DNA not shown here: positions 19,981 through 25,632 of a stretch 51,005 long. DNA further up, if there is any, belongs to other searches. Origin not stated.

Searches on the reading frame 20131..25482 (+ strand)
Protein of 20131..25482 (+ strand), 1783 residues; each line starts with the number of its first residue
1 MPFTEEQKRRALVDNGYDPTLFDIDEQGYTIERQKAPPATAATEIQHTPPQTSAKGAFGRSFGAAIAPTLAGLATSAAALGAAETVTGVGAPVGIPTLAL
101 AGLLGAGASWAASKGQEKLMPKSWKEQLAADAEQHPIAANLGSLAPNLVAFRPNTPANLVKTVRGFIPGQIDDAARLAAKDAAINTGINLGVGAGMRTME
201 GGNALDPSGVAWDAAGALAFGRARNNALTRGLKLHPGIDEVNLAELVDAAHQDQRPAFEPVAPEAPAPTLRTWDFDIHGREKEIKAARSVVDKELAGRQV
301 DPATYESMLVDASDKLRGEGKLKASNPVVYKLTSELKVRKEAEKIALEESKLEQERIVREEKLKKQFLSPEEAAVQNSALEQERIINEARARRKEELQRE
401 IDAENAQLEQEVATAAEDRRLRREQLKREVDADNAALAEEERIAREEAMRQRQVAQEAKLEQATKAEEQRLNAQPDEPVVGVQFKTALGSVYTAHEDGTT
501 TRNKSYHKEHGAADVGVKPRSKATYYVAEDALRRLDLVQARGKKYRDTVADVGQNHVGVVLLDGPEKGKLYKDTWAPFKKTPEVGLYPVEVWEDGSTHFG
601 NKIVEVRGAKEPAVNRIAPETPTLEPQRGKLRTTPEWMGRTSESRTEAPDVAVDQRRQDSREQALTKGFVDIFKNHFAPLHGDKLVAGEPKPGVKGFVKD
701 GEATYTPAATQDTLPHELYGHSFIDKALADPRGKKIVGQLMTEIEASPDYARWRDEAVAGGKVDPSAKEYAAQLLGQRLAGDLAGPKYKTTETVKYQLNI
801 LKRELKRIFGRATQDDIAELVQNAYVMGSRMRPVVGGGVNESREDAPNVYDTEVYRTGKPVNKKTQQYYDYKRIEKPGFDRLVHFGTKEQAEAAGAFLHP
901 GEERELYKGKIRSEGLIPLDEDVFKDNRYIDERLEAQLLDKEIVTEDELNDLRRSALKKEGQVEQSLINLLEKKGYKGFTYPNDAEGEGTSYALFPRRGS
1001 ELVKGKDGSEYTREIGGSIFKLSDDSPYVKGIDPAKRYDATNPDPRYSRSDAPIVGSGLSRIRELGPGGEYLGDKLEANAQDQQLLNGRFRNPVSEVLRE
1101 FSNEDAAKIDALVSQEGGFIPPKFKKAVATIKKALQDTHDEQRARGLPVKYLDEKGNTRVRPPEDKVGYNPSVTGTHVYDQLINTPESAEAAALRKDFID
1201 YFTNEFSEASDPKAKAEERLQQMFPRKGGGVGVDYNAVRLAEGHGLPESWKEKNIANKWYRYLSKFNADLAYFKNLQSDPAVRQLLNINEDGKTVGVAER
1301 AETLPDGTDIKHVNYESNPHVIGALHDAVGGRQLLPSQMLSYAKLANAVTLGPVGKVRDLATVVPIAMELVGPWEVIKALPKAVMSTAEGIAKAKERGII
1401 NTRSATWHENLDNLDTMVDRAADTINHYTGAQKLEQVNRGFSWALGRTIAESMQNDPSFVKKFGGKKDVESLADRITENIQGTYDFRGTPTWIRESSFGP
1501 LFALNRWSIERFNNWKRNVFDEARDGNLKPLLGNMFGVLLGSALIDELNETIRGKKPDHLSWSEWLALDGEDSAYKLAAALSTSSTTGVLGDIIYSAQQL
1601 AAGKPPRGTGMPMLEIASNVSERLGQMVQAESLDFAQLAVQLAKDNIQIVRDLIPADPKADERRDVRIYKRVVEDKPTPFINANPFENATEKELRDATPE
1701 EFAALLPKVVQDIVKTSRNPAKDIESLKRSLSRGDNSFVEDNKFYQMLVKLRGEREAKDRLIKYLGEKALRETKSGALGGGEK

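Call 56: search_protein_families(library=pfam, proteins=[window:20131-25482:+], max_evalue=0.01)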
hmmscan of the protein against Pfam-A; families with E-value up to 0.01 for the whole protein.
window:20131-25482:+ (1783 aa): 0 families

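Call 89: search_protein_families(library=phrogs, proteins=[window:20131-25482:+], max_evalue=0.01)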
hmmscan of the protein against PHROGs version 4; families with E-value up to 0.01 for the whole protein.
window:20131-25482:+ (1783 aa): 0 families

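Call 118: search_solved_structures(query=window:20131-25482:+, max_evalue=0.1)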
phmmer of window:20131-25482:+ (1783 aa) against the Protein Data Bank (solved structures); distinct sequences matched with E-value up to 0.1: 0.
